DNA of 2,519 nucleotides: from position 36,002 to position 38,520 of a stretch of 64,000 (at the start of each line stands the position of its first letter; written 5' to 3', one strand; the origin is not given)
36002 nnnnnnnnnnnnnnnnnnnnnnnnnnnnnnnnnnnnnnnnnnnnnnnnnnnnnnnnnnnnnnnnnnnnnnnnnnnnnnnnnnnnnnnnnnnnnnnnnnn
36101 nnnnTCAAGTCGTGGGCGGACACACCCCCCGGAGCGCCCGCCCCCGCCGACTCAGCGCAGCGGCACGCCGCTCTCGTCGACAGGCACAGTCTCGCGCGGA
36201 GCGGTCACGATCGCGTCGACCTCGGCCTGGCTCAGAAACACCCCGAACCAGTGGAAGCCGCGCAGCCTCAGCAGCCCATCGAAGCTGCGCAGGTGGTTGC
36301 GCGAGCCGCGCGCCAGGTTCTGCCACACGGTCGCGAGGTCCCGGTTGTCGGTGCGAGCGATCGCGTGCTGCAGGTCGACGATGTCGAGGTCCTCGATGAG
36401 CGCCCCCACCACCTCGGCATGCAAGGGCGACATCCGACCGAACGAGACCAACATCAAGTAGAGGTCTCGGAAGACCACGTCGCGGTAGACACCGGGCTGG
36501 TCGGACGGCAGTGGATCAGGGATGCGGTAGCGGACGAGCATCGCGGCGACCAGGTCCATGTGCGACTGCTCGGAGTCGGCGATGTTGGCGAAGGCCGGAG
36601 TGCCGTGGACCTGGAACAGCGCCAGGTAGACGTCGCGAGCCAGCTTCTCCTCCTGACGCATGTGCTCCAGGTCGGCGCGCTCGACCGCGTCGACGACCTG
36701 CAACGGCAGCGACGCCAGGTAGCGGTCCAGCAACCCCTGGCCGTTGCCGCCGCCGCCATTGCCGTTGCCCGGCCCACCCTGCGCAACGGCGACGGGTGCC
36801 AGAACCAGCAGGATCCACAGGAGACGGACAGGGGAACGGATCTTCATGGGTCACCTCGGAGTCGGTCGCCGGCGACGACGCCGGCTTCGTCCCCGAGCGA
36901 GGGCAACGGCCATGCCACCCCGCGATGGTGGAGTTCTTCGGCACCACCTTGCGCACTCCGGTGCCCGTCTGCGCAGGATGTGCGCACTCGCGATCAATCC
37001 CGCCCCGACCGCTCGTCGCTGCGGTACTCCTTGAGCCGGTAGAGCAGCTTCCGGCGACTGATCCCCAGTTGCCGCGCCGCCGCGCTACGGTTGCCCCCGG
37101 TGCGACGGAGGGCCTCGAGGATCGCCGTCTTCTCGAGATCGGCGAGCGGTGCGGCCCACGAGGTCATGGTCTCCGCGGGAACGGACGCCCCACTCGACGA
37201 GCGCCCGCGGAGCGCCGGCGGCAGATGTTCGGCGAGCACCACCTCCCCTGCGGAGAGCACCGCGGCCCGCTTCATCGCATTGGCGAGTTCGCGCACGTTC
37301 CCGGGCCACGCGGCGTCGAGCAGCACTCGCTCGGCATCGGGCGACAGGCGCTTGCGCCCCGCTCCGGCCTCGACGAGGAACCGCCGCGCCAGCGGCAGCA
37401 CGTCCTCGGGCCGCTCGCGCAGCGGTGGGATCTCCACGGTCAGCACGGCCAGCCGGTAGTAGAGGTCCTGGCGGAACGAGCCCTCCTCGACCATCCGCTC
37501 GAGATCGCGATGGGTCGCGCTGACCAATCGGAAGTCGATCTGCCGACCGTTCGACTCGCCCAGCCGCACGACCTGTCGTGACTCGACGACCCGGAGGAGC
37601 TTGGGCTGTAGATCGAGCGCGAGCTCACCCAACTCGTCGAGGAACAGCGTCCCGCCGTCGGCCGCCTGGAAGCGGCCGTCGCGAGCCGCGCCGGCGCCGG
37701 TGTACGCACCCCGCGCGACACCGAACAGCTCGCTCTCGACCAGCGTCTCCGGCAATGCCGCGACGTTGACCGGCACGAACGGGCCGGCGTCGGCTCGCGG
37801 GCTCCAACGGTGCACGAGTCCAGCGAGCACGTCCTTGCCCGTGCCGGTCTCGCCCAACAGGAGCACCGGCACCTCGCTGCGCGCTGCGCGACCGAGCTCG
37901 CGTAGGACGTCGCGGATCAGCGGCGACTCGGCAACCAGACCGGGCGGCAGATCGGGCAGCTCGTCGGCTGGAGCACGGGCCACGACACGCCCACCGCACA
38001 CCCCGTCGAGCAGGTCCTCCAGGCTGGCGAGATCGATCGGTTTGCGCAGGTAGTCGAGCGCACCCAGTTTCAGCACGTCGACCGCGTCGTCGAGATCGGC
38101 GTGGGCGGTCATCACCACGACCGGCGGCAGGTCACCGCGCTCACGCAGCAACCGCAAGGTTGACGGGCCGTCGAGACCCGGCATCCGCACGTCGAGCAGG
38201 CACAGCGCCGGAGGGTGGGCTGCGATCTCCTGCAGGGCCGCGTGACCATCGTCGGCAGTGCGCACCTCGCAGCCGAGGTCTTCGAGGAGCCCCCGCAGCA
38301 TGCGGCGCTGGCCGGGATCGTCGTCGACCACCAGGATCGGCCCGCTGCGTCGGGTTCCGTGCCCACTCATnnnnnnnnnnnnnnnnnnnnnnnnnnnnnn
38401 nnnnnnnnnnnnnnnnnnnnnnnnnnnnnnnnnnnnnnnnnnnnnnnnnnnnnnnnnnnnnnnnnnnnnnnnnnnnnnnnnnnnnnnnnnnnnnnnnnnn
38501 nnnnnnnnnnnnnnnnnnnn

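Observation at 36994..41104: Three-gene operon: FHA-domain membrane-anchored S1 protease, histidine kinase, sigma54-dependent response regulator, with overlapping stops and starts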

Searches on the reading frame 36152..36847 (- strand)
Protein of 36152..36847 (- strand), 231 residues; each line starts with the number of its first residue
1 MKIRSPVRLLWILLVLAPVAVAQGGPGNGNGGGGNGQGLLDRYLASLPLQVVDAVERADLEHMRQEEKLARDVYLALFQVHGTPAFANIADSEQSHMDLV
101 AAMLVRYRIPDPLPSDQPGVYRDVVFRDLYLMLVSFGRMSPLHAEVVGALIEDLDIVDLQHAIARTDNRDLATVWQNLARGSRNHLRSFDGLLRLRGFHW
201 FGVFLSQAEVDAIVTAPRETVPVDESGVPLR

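Call 3: search_protein_families(library=pfam, proteins=[window:36152-36847:-], max_evalue=0.01)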
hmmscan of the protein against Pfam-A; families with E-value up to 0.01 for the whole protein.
window:36152-36847:- (231 aa): 1 family
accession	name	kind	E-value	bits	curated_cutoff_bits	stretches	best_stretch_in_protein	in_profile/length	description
PF09968.15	DUF2202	-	1.3e-44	152.3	22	1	60-216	5-161/162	Uncharacterized protein domain (DUF2202)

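Call 34: search_solved_structures(query=window:36152-36847:-, max_evalue=1, show_alignments=2)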
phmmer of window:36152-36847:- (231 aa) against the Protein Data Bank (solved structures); distinct sequences matched with E-value up to 1: 6.
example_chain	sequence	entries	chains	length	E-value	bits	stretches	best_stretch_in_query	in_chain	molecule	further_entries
3q4n_A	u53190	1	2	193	1.9e-43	151.7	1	42-219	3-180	Uncharacterized protein MJ0754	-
3q4o_A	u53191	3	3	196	7.2e-41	143.2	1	49-218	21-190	Uncharacterized protein MJ0754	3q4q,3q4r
9gw5_V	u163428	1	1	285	0.44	13.1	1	10-79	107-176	scFv type-I interferons autoantibody pamb19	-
4kv5_J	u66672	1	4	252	0.47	13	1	19-79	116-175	Single-chain variable fragment GC1009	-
8pmz_B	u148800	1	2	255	0.81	12.2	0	22-79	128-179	scFv_p61.15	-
4f9p_D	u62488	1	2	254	0.88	12.1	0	15-51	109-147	103.2 anti-BTN3A1 antibody fragment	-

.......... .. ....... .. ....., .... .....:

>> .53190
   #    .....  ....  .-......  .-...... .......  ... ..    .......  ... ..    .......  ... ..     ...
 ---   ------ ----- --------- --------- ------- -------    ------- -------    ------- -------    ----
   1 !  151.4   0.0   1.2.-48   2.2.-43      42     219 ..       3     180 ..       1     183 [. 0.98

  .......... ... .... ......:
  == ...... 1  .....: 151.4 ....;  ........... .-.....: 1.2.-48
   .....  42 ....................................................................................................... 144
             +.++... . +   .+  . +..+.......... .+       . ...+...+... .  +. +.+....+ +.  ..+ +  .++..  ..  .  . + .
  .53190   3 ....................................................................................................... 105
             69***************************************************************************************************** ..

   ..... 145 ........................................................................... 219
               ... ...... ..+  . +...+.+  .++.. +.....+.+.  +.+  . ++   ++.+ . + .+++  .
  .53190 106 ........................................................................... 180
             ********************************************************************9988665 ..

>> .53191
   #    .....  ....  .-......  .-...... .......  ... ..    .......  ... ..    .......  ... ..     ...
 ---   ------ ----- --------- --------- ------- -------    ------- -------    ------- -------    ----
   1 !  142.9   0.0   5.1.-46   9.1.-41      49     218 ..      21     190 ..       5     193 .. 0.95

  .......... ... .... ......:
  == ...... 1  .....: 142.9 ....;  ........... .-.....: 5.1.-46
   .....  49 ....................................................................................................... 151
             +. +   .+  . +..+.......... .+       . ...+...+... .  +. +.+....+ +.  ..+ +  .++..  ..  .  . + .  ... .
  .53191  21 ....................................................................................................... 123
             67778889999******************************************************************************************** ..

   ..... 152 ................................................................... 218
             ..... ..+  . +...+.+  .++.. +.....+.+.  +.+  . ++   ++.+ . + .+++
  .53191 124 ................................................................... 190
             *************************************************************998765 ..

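Call 56: search_protein_families(library=ncbifam, proteins=[window:36152-36847:-], max_evalue=0.00001)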
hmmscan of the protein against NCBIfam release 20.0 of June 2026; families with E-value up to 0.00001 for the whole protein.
window:36152-36847:- (231 aa): 0 families

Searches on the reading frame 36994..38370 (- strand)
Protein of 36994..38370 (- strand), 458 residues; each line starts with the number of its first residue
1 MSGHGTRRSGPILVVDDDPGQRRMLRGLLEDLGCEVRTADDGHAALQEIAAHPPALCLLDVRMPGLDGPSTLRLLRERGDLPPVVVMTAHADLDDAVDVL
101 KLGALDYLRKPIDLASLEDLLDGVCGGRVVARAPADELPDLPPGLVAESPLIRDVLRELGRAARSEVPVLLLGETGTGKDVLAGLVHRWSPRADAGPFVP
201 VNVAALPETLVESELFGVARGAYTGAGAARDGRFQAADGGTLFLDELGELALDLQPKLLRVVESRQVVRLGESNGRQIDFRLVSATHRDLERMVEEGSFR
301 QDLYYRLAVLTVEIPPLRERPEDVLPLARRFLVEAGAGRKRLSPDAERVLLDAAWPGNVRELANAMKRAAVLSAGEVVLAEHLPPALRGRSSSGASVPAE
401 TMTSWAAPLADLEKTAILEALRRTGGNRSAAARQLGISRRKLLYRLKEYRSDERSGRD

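Call 3: search_protein_families(library=pfam, proteins=[window:36994-38370:-], max_evalue=0.01)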
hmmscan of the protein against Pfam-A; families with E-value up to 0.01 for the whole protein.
window:36994-38370:- (458 aa): 10 families
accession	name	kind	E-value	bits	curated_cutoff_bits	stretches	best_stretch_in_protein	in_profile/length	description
PF00158.32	Sigma54_activat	-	1.9e-62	210.3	20.2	1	146-312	2-167/168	Sigma-54 interaction domain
PF00072.30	Response_reg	-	6.1e-31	107.3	30.2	1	12-120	1-109/111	Response regulator receiver domain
PF25601.1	AAA_lid_14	-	2e-19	69.6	27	1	318-394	1-81/87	AAA+ ATPase lid domain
PF14532.12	Sigma54_activ_2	-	2.4e-18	67.2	25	1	146-317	1-138/138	Sigma-54 interaction domain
PF02954.25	HTH_8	-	6e-15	55.1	22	1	409-449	2-42/42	Bacterial regulatory protein, Fis family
PF07728.20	AAA_5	-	8.5e-05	23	22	1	168-287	1-122/139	AAA domain (dynein-related subfamily)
PF13556.12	HTH_30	-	0.00054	20.1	27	1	417-447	4-34/59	PucR C-terminal helix-turn-helix domain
PF13518.12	HTH_28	-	0.00057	20.4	25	1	414-450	2-37/52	Helix-turn-helix domain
PF06490.17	FleQ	-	0.001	19.8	22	0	12-121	2-103/108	Flagellar regulatory protein FleQ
PF01078.27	Mg_chelatase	-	0.0054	16.6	20.3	0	226-268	94-136/207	Magnesium chelatase, subunit ChlI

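Call 56: search_protein_families(library=ncbifam, proteins=[window:36994-38370:-], max_evalue=0.00001)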
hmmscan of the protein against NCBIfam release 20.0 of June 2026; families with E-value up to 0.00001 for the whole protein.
window:36994-38370:- (458 aa): 93 families (the best 25 are shown)
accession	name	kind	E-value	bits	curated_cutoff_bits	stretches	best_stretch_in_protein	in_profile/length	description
NF008469.0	PRK11361.1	equivalog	1.8e-117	392.9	714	1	12-452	7-457/461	acetoacetate metabolism transcriptional regulator AtoC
TIGR01818.1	ntrC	equivalog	1.5e-112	376.8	558.6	1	12-448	1-462/463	nitrogen regulation protein NR(I)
NF008176.1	PRK10923.1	equivalog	1.9e-107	359.7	620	1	9-448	3-465/469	nitrogen regulation protein NR(I)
NF007689.0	PRK10365.1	equivalog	3.5e-104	349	760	1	12-446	8-439/441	sigma-54-dependent response regulator transcription factor ZraR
TIGR02915.1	PEP_resp_reg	equivalog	4.8e-92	309.1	502.6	1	12-446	1-438/445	PEP-CTERM-box response regulator transcription factor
NF011695.0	PRK15115.1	equivalog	7.2e-91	305.2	763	1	7-446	4-432/445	two-component system response regulator GlrR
NF041946.1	LuxO_transreg_Vib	equivalog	1.3e-89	301.2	800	1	23-449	10-460/463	quorum-sensing sigma-54 dependent transcriptional regulator LuxO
NF038308.1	RNA_repair_RtcR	equivalog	2.5e-89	300.5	650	1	144-450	181-517/530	RNA repair transcriptional activator RtcR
TIGR01817.1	nifA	equivalog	1.3e-87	294.8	528.85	1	144-382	197-437/534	nif-specific transcriptional activator NifA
NF003451.0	PRK05022.1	equivalog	9.3e-86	288.6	476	1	145-442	192-501/512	nitric oxide reductase transcriptional regulator NorR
NF050807.1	TransRegFlbDCaul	equivalog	2.9e-85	286.8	750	1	31-452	22-441/454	sigma-54-dependent transcriptional regulator FlbD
NF041552.1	TF_PrdR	equivalog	1.8e-83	280.8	795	1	149-449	273-576/577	sigma-54 dependent transcriptional regulator PrdR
NF051870.1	NAssimRespRegNtrX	equivalog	7.2e-82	275.7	600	1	12-447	4-448/452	nitrogen assimilation response regulator NtrX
NF049963.1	RespRegFlgRCampy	domain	5.6e-81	272.6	750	1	13-450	4-428/429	fla regulon two-component system response regulator FlgR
TIGR02329.1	propionate_PrpR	equivalog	1.1e-77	261.9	499.2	1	145-447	214-525/526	propionate catabolism operon regulatory protein PrpR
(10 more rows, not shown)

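Call 57: search_protein_families(library=padloc, proteins=[window:36994-38370:-], max_evalue=0.001)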
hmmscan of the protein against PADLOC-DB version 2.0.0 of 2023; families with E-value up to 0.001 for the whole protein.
window:36994-38370:- (458 aa): 3 families
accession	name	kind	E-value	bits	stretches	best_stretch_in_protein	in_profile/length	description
PDLC01995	RtcR_PspF2--CARF_AAA_HTH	-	6.6e-101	336.8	1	145-450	169-479/481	-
PDLC01993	RtcR--CARF_AAA_HTH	-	4.8e-51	171.8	1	152-379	189-428/523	-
PDLC01994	RtcR_PspF1--CARF_AAA_HTH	-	7.2e-49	165.1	1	148-447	163-466/468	-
